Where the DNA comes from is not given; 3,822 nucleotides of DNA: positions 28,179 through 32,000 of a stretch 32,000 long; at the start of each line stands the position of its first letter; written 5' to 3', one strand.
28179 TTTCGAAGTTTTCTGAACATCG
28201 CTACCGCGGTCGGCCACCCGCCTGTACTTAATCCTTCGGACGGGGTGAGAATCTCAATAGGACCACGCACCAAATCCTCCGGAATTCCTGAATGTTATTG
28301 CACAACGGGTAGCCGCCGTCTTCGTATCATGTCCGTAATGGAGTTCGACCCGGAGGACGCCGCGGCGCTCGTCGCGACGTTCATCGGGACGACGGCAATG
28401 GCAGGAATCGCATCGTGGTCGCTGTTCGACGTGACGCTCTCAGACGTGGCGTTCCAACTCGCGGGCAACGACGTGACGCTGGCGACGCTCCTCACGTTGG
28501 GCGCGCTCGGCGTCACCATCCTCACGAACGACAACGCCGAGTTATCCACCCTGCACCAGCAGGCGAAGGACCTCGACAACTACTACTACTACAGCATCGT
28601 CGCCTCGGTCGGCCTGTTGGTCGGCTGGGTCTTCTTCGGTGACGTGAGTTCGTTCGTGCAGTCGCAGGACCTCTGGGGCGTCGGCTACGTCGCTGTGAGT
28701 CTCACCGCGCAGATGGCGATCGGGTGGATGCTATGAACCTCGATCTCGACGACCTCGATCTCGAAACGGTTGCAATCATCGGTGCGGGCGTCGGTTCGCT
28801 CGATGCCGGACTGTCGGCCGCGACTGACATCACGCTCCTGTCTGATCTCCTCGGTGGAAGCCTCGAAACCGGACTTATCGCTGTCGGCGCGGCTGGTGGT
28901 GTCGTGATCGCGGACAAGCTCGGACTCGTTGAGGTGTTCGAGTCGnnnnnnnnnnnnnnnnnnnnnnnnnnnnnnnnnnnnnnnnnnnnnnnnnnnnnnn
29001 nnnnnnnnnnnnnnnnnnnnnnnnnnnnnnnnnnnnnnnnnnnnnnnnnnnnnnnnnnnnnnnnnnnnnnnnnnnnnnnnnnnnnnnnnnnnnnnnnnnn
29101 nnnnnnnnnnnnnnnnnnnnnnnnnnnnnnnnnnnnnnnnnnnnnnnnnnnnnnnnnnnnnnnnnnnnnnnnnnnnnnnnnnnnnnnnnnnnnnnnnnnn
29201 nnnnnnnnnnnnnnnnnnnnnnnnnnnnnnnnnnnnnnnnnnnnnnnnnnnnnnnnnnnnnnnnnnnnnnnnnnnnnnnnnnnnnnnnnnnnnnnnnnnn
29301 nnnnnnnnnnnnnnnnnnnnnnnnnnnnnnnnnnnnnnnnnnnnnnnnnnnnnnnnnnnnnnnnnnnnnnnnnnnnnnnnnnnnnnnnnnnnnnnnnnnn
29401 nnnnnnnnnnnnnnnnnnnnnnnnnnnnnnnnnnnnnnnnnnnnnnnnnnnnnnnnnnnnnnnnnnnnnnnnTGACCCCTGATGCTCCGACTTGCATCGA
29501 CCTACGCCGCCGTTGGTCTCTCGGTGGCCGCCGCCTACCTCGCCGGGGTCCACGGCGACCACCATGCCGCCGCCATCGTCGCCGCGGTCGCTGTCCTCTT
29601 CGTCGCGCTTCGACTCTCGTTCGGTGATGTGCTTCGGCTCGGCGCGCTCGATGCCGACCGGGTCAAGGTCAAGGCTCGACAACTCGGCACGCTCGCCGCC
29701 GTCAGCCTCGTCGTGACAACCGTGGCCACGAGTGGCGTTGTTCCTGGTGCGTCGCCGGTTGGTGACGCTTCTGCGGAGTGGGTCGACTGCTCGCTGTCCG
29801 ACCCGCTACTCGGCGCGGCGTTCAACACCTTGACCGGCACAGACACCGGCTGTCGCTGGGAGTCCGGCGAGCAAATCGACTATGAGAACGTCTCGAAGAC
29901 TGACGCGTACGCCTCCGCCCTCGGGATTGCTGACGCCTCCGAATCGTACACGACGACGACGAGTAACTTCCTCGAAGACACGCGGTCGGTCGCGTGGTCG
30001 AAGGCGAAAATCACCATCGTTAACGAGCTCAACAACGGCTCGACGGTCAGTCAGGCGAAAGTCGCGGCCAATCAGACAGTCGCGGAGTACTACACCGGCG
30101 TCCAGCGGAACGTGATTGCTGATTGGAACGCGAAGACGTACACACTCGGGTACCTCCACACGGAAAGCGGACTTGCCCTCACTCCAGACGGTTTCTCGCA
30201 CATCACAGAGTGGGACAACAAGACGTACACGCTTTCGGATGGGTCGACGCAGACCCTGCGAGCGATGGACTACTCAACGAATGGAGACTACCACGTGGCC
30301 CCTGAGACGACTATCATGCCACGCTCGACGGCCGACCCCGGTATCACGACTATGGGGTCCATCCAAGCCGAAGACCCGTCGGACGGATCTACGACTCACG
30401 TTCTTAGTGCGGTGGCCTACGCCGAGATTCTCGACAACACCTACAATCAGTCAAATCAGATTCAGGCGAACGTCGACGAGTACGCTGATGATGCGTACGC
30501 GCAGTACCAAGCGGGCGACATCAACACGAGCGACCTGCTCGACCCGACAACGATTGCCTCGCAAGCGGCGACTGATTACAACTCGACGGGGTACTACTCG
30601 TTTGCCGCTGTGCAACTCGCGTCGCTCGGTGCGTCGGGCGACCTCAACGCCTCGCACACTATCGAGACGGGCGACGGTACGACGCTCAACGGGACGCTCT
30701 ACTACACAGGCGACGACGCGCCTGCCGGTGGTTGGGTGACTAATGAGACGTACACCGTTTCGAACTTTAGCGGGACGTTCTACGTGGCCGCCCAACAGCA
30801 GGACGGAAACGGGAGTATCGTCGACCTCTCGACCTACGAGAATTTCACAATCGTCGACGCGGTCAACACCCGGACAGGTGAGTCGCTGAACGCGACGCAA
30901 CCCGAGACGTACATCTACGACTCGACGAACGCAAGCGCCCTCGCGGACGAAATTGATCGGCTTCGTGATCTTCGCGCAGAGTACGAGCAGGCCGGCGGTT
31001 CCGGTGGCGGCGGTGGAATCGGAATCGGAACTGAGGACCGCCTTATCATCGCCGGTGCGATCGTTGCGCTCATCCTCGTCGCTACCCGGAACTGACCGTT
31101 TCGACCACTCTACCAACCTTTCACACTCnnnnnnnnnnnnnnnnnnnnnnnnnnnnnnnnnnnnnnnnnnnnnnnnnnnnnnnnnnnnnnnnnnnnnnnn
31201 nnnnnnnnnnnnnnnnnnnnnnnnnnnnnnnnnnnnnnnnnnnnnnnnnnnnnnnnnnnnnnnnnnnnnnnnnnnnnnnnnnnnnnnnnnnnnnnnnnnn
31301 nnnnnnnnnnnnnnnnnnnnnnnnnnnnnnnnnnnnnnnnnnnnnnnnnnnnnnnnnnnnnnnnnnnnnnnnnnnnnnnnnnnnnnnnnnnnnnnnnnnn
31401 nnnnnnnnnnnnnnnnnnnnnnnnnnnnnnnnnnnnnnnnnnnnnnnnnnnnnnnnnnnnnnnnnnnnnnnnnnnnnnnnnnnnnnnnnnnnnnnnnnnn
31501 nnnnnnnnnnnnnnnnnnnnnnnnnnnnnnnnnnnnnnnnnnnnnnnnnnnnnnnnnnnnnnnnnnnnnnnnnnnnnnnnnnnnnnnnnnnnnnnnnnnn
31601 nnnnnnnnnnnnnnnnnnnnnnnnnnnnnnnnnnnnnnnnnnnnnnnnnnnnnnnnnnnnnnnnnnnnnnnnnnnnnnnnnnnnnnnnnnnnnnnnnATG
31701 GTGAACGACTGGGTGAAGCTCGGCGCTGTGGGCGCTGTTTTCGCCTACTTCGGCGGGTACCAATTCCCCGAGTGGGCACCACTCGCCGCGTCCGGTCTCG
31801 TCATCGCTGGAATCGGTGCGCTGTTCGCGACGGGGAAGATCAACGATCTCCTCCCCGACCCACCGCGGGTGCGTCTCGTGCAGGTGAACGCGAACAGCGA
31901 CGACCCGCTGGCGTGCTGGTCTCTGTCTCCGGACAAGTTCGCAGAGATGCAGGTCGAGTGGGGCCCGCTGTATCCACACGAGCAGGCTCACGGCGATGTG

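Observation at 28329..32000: Tightly coupled operon of membrane and heavily sequon-decorated surface proteins: a virus-envelope-like (pleolipovirus-type) or cell-surface remodelling module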

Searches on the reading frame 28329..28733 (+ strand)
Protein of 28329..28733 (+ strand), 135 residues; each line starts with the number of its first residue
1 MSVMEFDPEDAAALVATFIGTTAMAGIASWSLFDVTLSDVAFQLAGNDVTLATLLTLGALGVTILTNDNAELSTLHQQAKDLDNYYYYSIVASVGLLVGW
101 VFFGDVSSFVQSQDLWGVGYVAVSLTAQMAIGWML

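Call 7: search_protein_families(library=pfam, proteins=[window:28329-28733:+], max_evalue=1)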
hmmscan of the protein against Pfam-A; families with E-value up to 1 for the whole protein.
window:28329-28733:+ (135 aa): 1 family
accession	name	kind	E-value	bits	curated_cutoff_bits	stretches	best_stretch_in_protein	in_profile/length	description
PF18267.7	Rubredoxin_C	-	0.028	14.8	25.9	1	78-112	28-62/70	Rubredoxin NAD+ reductase C-terminal domain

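Call 8: search_protein_families(library=phrogs, proteins=[window:28329-28733:+], max_evalue=1)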
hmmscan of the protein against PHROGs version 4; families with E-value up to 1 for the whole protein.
window:28329-28733:+ (135 aa): 4 families
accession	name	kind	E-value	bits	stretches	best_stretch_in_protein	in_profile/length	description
phrog_3232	-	unknown function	1.8e-42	146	1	2-135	2-135/135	-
phrog_16201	-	unknown function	0.011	16.9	1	54-126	48-114/148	-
phrog_23263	-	moron, auxiliary metabolic gene and host takeover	0.036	15.4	1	99-129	12-42/61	membrane protein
phrog_9235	-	unknown function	0.67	10.8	1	90-104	18-32/32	-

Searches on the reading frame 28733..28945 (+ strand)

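Call 7: search_protein_families(library=pfam, proteins=[window:28733-28945:+], max_evalue=1)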
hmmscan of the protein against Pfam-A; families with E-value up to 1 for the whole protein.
window:28733-28945:+ (71 aa): 0 families

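Call 8: search_protein_families(library=phrogs, proteins=[window:28733-28945:+], max_evalue=1)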
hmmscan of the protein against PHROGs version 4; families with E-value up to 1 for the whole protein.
window:28733-28945:+ (71 aa): 1 family
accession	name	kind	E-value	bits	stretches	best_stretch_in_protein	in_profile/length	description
phrog_7558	-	unknown function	1.7e-37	128.5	1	3-71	1-69/69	-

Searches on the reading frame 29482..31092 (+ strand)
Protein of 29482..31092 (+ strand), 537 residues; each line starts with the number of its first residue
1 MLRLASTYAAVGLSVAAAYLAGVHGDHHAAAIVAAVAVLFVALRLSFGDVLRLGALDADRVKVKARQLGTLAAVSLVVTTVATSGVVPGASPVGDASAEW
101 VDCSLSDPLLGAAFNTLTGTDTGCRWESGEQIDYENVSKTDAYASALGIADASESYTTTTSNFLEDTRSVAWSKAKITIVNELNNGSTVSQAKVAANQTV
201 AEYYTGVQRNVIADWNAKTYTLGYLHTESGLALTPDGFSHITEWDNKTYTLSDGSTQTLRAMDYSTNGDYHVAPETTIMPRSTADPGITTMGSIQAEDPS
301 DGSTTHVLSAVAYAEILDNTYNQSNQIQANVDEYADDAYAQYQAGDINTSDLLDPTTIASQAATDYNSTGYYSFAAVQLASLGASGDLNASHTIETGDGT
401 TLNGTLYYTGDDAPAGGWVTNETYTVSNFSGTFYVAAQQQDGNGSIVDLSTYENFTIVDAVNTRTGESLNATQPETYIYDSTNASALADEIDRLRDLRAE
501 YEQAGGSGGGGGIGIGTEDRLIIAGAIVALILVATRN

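Call 7: search_protein_families(library=pfam, proteins=[window:29482-31092:+], max_evalue=1)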
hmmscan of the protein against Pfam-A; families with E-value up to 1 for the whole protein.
window:29482-31092:+ (537 aa): 3 families
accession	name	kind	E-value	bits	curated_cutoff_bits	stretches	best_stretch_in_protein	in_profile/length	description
PF21401.2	AcrF3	-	0.031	15.1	27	1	292-381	19-103/129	Cas3 inhibitor AcrF3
PF10757.14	YbaJ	-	0.15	13.1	25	1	316-352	61-97/118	Biofilm formation regulator YbaJ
PF23357.1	DUF7088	-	0.38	11.4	27.8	0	246-263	2-19/105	Domain of unknown function (DUF7088)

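Call 8: search_protein_families(library=phrogs, proteins=[window:29482-31092:+], max_evalue=1)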
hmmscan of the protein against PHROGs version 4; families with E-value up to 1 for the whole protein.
window:29482-31092:+ (537 aa): 4 families
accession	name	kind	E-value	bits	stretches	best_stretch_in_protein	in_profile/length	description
phrog_2231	-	unknown function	1.3e-148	497.4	1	1-534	90-641/674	-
phrog_24543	-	unknown function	2.8e-23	83.7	1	294-535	18-254/261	-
phrog_8997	-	unknown function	0.094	14.2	1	284-346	29-92/121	-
phrog_27855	-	unknown function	0.23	12.7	1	317-350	73-107/160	-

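Call 9: search_dna_similar(query=window:29482-31092:+, collection=phages, mode=protein, max_rows=30)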
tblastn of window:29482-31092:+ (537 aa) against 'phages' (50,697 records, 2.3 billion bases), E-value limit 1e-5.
Records with a match: 23; places in all: 23; records where one place covers at least 80% of the query: 0.
Best place of each record, by identity: <60% 23.
By first word of the organism name: Halorubrum 8; Haloarcula 7; Halogeometricum 2; Haloferax 2; His2 2; Pleomorphic 1; Archaeoglobus 1.
By host as written in the record: Haloarcula hispanica 6; Halogeometricum sp. CG-9 2; Halorubrum sp. LR1-23 2; Halorubrum sp. LR2-12 2; Halorubrum sp. PV6 2; Halorubrum sp. LR2-17 2; Haloarcula hispanica DSM 4426 2; Haloferax volcanii 1; and 4 more.
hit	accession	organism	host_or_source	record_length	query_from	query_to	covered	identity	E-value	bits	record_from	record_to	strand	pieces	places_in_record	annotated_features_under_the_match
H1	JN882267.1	Halogeometricum pleomorphic virus 1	Halogeometricum sp. CG-9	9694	90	502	77%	50.2%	2e-98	332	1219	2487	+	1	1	4: VP4 precursor | 4: unknown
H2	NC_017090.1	Halogeometricum pleomorphic virus 1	Halogeometricum sp. CG-9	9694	90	502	77%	50.2%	2e-98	332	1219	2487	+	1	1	4: VP4 precursor | 4: hypothetical protein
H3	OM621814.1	Haloferax volcanii pleomorphic virus 1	Haloferax volcanii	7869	88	502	77%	43.7%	8e-88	301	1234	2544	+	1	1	HFPV-1_4: spike protein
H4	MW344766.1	Haloferax virus Halfgib1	Haloferax gibbonsii Ma2.38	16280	92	503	77%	39.9%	5e-72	255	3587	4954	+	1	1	spk: spike protein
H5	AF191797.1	His2 virus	-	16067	89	503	77%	28.0%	3e-25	116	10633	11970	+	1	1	VP1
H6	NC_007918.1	His2 virus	Haloarcula hispanica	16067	89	503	77%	28.0%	3e-25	116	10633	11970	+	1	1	VP1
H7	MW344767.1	Haloarcula virus Harhisp1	Haloarcula hispanica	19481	139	502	68%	28.3%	6e-15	84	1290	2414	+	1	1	spk: spike protein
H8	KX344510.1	Haloarcula hispanica pleomorphic virus 3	Haloarcula hispanica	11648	138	502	68%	28.1%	2e-17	92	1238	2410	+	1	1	VP3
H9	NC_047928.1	Haloarcula hispanica pleomorphic virus 3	Haloarcula hispanica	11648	138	502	68%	28.1%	2e-17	92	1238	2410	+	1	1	VP3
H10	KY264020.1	Haloarcula hispanica pleomorphic virus 4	Haloarcula hispanica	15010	138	502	68%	28.1%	2e-17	92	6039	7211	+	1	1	VP11 protein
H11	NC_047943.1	Haloarcula hispanica pleomorphic virus 4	Haloarcula hispanica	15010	138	502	68%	28.1%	2e-17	92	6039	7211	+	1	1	VP11 protein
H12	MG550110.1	Halorubrum pleomorphic virus 12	Halorubrum sp. LR1-23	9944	108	495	72%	24.4%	1e-8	64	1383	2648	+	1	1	VP4 precursor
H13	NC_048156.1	Halorubrum pleomorphic virus 12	Halorubrum sp. LR1-23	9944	108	495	72%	24.4%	1e-8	64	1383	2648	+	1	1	VP4 precursor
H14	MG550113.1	Halorubrum pleomorphic virus 11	Halorubrum sp. LR2-12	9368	129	496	69%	25.6%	4e-7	59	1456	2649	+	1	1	VP4 precursor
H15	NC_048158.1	Halorubrum pleomorphic virus 11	Halorubrum sp. LR2-12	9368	129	496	69%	25.6%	4e-7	59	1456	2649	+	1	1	VP4 precursor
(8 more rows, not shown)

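Call 18: find_related_loci(query=window:29482-31092:+, collection=genome_contigs, flank=10000)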
Query window:29482-31092:+ (537 aa) in genome_contigs; peptide patterns used: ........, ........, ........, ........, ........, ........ (x = any residue, [..] = any of these).
453 stretches matched a pattern, but none encodes a relative of the query by tblastn (E <= 1e-3).

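Call 36: search_solved_structures(query=A1, max_evalue=1)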
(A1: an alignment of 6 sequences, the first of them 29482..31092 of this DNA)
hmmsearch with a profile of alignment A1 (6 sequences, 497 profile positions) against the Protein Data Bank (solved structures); distinct sequences matched with E-value up to 1: 5.
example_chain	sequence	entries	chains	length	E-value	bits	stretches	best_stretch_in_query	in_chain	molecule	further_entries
6qgi_A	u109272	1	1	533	6.2e-73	249.6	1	63-488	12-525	VP5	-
6j7v_A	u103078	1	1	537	5.3e-68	233.3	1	66-495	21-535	VP5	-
6qgl_A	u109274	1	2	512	8.1e-66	226.1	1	66-469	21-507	VP5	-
4uf2_A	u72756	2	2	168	0.054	15.6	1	244-304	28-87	Antiapoptotic membrane protein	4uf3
4uf1_A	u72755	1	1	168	0.16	14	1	244-304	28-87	Antiapoptotic membrane protein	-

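Call 52: search_protein_families(library=ncbifam, proteins=[window:29482-31092:+], max_evalue=0.01)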
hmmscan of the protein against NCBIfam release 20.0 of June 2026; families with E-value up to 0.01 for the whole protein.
window:29482-31092:+ (537 aa): 0 families

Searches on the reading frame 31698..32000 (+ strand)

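Call 7: search_protein_families(library=pfam, proteins=[window:31698-32000:+], max_evalue=1)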
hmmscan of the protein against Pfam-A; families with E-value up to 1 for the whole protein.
window:31698-32000:+ (101 aa): 0 families

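Call 8: search_protein_families(library=phrogs, proteins=[window:31698-32000:+], max_evalue=1)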
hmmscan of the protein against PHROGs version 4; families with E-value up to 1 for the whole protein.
window:31698-32000:+ (101 aa): 3 families
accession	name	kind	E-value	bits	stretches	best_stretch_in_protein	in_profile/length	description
phrog_7373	-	unknown function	1.8e-52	179.4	1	1-101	1-101/262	-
phrog_5952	-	unknown function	6.5e-07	29.7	1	9-97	45-133/286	-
phrog_30844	-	unknown function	0.15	12.8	1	29-47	8-25/48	-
